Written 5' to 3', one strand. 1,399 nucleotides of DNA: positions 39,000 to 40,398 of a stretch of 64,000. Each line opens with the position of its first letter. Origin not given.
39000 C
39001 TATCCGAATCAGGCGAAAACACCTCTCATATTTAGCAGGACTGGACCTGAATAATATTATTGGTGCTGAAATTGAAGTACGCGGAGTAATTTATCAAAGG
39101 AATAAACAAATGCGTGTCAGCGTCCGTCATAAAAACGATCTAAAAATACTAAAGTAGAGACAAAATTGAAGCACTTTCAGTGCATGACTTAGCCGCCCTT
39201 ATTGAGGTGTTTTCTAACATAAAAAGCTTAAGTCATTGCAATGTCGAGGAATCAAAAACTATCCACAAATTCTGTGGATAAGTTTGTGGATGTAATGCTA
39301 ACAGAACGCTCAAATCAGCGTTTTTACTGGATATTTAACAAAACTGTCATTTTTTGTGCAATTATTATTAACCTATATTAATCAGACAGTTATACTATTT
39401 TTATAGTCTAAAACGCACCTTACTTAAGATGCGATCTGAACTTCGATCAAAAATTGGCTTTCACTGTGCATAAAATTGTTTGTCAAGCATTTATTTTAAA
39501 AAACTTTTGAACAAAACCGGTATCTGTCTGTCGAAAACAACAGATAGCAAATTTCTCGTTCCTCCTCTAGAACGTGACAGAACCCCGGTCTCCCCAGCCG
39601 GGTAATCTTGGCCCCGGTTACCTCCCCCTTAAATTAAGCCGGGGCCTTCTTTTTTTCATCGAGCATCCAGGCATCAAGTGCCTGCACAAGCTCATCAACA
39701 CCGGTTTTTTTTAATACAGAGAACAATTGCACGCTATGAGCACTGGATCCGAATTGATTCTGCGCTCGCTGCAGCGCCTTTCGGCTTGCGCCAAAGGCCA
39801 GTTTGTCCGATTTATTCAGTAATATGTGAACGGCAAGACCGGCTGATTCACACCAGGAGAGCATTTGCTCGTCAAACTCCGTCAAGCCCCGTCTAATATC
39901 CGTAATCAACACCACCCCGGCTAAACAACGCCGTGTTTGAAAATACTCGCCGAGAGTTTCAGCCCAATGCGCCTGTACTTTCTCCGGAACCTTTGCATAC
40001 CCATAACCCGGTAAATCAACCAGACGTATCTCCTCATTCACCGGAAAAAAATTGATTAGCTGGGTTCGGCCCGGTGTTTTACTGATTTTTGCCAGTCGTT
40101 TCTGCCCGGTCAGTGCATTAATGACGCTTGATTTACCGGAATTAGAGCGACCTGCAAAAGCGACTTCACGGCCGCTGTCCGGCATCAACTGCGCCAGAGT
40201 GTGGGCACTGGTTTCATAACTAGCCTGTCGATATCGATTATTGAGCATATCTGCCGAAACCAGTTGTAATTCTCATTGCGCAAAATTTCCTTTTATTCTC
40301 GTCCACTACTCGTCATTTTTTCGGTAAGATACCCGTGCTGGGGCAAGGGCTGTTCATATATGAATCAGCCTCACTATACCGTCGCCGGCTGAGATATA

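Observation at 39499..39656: Candidate sigmaE-driven small RNA convergent with engB, in the position of Spot 42 / ErsA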

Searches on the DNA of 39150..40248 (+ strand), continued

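Call 62: search_with_rna_model(model_id=R1, sources=[L109, L001, L169, L081, L082, L085, L159, L160, L162, L163, L165, L167, L168, L172, L064, L025, L006, L048, L011, L076, L077, L046], max_evalue=0.05, make_alignment=true)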
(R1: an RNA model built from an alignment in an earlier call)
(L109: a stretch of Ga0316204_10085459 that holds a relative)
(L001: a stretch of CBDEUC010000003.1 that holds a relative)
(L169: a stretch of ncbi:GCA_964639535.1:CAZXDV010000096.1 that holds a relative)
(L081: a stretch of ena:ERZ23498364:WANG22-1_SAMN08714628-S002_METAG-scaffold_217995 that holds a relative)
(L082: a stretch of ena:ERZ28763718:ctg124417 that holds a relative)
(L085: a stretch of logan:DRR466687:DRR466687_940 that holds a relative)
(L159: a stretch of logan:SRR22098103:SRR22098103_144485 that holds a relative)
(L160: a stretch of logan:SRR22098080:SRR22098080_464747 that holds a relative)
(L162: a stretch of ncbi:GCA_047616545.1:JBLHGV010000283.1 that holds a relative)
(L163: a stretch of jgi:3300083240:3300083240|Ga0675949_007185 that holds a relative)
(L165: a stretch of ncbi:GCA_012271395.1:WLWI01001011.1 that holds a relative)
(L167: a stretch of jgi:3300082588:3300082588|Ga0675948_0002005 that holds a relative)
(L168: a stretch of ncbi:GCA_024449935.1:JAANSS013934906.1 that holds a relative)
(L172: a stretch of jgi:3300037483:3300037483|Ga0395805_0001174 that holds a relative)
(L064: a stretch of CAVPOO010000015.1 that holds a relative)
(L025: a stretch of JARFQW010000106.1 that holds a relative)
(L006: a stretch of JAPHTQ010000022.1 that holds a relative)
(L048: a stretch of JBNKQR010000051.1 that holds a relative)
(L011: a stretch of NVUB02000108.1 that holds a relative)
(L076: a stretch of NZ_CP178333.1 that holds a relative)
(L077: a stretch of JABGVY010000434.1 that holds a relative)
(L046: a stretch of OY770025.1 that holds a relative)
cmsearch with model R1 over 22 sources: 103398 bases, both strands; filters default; matches with E-value up to 0.05: 22.
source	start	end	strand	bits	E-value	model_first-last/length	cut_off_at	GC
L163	1826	1946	-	139.7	1.2e-33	1-121/121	no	0.54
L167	1837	1957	-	139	1.7e-33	1-121/121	no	0.53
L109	21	140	+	134.1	3.3e-32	1-121/121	no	0.55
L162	1865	1984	-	131.4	1.7e-31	1-121/121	no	0.51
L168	1711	1830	-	130.6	2.7e-31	1-121/121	no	0.54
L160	1356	1477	-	130.1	3.5e-31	1-121/121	no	0.46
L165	1889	2009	-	129.6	5e-31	1-121/121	no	0.55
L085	2101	2223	-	129.4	5.6e-31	1-121/121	no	0.52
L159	1805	1926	-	127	2.3e-30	1-121/121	no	0.45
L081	2102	2221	-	121.7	5.6e-29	1-121/121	no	0.52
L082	2105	2226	-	121.7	5.7e-29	1-121/121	no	0.53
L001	4576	4698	-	114.5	4.2e-27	1-121/121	no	0.5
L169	1791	1914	-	111.8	2.1e-26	1-121/121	no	0.49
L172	1815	1935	-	76.1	4.2e-17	1-121/121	no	0.5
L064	4758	4862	-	48.5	7e-10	22-119/121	no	0.57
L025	1810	1904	-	31.5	1.8e-05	22-118/121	no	0.64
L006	4716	4834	-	30.8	2.7e-05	1-121/121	no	0.59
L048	4757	4889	-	27.9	0.00016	1-121/121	no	0.53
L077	616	717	-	25.8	0.00056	1-121/121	no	0.49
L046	4621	4738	-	23.8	0.0018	1-121/121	no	0.59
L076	4626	4729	-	20.9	0.011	20-121/121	no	0.63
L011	4664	4793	-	19.4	0.027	1-121/121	no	0.55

Alignment A5: 22 matches aligned to the model, 178 columns, each read 5' to 3' on its own strand. Consensus structure (alignment columns), stored with it:
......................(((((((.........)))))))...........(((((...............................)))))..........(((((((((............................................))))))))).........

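Call 80: build_rna_model(alignment_id=A5)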
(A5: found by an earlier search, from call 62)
Model R2 built from alignment A5 (22 sequences, 178 columns); structure: stored with the alignment.
model positions 120; base pairs 21; branch points 2; effective number of sequences 3.98; information 0.59 bits per position. Calibrated on 0.2 Mb of random sequence (short: E-values are rough).
structure used (alignment columns):
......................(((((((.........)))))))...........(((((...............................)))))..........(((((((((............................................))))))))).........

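Call 81: search_with_rna_model(model_id=R2, sources=[window, L002, L003, L004, L005, L006, L007, L008, L009, L010, L011, L012, L013, L014, L015, L016, L017, L018, L019, L020, L021, L022, L023, L024, L025, L026, L027, L028, L029, L030, L031, L032, L033, L034, L035, L036, L037, L038, L039, L040, L041, L042, L043, L044, L045, L046, L047, L048, L049, L050, L051, L052, L053, L054, L055, L056, L057, L058, L059, L060, L061, L062, L063, L064, L065, L066, L067, L068, L069, L070, L071, L072, L073, L074, L075, L076, L077, L078, L079, L080], max_evalue=1)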
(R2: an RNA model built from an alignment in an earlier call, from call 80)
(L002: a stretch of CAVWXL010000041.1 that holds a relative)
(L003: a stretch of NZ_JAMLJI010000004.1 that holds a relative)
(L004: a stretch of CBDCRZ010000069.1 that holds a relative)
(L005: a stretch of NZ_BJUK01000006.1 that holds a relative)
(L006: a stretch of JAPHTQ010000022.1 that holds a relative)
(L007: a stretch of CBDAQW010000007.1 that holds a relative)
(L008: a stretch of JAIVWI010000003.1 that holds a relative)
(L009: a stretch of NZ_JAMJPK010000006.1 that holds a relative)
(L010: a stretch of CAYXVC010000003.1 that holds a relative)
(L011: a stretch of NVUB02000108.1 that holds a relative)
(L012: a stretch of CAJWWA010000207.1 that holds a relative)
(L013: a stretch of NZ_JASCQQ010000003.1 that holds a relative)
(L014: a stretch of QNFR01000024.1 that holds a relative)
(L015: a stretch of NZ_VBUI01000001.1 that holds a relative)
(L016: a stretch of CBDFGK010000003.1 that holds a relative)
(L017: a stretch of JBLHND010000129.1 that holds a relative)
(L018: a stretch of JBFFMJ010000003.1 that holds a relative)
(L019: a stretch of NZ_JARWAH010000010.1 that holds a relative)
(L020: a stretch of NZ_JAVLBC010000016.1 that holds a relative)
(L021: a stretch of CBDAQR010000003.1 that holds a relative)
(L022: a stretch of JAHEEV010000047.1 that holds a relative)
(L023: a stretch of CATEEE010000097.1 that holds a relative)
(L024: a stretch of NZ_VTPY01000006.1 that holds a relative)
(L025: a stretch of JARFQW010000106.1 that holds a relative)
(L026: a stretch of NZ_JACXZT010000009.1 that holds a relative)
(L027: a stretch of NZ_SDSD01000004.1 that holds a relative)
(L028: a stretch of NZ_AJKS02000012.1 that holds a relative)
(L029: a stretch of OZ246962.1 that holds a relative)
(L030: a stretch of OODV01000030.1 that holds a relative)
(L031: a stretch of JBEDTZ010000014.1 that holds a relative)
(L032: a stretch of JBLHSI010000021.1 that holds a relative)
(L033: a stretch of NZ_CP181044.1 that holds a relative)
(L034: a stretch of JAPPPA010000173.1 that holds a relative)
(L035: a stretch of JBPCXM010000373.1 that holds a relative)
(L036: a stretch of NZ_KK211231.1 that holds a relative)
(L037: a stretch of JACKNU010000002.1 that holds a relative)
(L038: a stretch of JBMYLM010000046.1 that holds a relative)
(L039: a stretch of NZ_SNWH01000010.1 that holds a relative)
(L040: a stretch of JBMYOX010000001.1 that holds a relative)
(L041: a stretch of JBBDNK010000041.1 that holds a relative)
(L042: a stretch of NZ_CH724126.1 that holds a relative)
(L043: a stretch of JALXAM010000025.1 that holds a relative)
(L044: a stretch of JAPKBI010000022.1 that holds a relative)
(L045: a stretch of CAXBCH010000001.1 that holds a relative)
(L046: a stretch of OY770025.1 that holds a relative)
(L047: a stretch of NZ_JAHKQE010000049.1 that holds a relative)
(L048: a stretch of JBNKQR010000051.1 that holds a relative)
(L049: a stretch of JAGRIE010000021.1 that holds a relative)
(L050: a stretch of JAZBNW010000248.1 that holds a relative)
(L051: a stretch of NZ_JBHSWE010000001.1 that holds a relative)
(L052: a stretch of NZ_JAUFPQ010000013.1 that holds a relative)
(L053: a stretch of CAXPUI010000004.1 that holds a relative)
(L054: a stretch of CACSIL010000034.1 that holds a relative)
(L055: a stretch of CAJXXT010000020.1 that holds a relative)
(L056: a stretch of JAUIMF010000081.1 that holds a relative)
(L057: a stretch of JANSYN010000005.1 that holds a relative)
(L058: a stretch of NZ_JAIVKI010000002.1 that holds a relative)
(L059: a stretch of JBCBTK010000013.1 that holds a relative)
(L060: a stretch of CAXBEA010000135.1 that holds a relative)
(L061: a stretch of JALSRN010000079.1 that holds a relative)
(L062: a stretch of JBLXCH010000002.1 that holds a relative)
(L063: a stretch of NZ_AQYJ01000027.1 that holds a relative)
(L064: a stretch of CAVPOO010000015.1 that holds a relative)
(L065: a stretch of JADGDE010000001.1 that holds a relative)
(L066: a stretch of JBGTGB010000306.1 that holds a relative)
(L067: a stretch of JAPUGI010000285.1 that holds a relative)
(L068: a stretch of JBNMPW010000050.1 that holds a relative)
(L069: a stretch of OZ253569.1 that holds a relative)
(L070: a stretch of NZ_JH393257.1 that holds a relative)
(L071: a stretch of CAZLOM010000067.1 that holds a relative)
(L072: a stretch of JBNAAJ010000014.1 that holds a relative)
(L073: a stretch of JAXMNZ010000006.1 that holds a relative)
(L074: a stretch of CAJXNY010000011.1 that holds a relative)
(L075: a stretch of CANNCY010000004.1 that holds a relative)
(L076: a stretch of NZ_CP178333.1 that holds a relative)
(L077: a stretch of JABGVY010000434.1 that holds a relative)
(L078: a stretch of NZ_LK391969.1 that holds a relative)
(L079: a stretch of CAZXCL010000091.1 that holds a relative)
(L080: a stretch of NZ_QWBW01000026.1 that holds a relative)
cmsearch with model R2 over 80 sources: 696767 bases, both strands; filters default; matches with E-value up to 1: 47.
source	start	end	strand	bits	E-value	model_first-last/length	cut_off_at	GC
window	39535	39655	+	126.6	3.7e-33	1-120/120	no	0.51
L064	4756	4874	-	71.5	3.7e-17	1-120/120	no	0.59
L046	4621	4738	-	62.4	1.5e-14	1-120/120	no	0.59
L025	1807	1924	-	58.1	2.8e-13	1-120/120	no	0.65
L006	4716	4834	-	57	5.7e-13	1-120/120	no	0.59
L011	4664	4793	-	55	2.2e-12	1-120/120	no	0.55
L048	4757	4889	-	52.2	1.4e-11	1-120/120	no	0.53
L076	4626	4752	-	50.5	4.5e-11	1-120/120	no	0.65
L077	616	717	-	48.3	1.9e-10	1-120/120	no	0.49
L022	695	807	-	42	1.2e-08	1-120/120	no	0.52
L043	4828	4941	+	40.9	2.7e-08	1-120/120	no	0.6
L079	4414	4532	-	38.3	1.5e-07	1-120/120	no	0.59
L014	4630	4749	-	37.4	2.7e-07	1-120/120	no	0.5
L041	7139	7263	+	37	3.6e-07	1-120/120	no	0.67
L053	2500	2594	-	33.9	2.8e-06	1-120/120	no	0.52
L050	3758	3880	-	33.9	2.8e-06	1-120/120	no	0.56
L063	5829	5922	-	33.4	3.9e-06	1-120/120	no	0.46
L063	5538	5649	-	32.9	5.7e-06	1-120/120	no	0.6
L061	6158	6271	-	32.6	6.7e-06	1-120/120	no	0.62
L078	4631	4770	-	32.5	7.2e-06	1-120/120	no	0.5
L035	4765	4886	-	31.7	1.2e-05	1-120/120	no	0.5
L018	4621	4750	-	31.5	1.4e-05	1-120/120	no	0.58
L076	4819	4931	-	30.6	2.5e-05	1-120/120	no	0.61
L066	4658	4778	-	30.6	2.5e-05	1-120/120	no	0.6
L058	7907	7993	-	29.9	4.2e-05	1-120/120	no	0.53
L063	7858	7944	-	29.8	4.2e-05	1-120/120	no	0.53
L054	4623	4739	-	29.7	4.6e-05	1-120/120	no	0.52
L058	5534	5644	-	29.2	6.3e-05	1-120/120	no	0.62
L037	4609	4726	-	26.9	0.00029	1-120/120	no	0.54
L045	4652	4772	-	25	0.0011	1-120/120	no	0.62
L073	4652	4790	-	24.8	0.0012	1-120/120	no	0.53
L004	4771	4902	-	24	0.0021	1-120/120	no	0.45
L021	4597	4697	-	23.3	0.0034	1-120/120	no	0.58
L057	4650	4762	-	23.2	0.0036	1-120/120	no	0.57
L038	6527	6645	-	23.1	0.0038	1-120/120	no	0.4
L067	2997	3086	-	22.6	0.0053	1-120/120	no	0.49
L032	4600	4719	-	22.1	0.0072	1-120/120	no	0.6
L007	4627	4748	-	21.7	0.0099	1-120/120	no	0.41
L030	763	875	+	21.1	0.014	1-120/120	no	0.42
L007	1132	1240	+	21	0.016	1-120/120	no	0.43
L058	5835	5955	-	18.2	0.099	1-120/120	no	0.47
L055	6534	6612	-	17.1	0.21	1-120/120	no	0.48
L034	4631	4733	-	16.8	0.26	1-120/120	no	0.52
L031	7226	7304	-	16.4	0.34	1-120/120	no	0.35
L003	2261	2367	-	16.2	0.39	1-120/120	no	0.52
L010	4594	4684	-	15.2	0.73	1-120/120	no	0.48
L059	4957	5060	-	15.2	0.76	1-120/120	no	0.62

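Call 83: search_with_rna_model(model_id=R2, source=L176, max_evalue=10, filters=off, show_alignments=1)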
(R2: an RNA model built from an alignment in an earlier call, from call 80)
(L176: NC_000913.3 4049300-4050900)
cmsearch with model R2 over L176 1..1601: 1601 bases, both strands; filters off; matches with E-value up to 10: 6.
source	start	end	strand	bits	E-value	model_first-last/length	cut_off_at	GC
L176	574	710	+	17.8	0.00029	1-120/120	no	0.4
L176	667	785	-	7.4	0.3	1-120/120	no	0.42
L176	534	568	+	4.8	1.8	1-120/120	no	0.26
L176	543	575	-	3.9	3.3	1-120/120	no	0.24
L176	485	510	+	3.6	3.9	1-120/120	no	0.38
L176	578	644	-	2.6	7.7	1-120/120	no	0.36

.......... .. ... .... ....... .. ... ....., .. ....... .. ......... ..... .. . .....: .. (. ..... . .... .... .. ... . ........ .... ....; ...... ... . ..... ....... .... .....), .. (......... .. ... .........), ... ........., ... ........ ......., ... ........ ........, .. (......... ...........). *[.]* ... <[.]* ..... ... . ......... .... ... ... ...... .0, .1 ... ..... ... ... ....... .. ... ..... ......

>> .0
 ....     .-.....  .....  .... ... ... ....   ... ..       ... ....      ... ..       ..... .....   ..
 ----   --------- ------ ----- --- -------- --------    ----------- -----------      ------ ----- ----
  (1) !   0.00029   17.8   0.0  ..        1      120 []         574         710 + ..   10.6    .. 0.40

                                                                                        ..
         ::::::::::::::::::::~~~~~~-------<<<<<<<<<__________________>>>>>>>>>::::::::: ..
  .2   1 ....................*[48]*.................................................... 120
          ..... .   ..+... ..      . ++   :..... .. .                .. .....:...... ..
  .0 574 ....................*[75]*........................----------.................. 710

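Call 84: search_with_rna_model(model_id=R2, sources=[L078, L073], max_evalue=0.01, show_alignments=1)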
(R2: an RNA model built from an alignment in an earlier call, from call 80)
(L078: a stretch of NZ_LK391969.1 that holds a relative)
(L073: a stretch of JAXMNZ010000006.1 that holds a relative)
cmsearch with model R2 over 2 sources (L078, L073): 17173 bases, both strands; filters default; matches with E-value up to 0.01: 2.
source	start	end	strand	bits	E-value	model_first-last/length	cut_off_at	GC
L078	4631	4770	-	32.5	1.8e-07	1-120/120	no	0.5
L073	4652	4790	-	24.8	2.9e-05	1-120/120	no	0.53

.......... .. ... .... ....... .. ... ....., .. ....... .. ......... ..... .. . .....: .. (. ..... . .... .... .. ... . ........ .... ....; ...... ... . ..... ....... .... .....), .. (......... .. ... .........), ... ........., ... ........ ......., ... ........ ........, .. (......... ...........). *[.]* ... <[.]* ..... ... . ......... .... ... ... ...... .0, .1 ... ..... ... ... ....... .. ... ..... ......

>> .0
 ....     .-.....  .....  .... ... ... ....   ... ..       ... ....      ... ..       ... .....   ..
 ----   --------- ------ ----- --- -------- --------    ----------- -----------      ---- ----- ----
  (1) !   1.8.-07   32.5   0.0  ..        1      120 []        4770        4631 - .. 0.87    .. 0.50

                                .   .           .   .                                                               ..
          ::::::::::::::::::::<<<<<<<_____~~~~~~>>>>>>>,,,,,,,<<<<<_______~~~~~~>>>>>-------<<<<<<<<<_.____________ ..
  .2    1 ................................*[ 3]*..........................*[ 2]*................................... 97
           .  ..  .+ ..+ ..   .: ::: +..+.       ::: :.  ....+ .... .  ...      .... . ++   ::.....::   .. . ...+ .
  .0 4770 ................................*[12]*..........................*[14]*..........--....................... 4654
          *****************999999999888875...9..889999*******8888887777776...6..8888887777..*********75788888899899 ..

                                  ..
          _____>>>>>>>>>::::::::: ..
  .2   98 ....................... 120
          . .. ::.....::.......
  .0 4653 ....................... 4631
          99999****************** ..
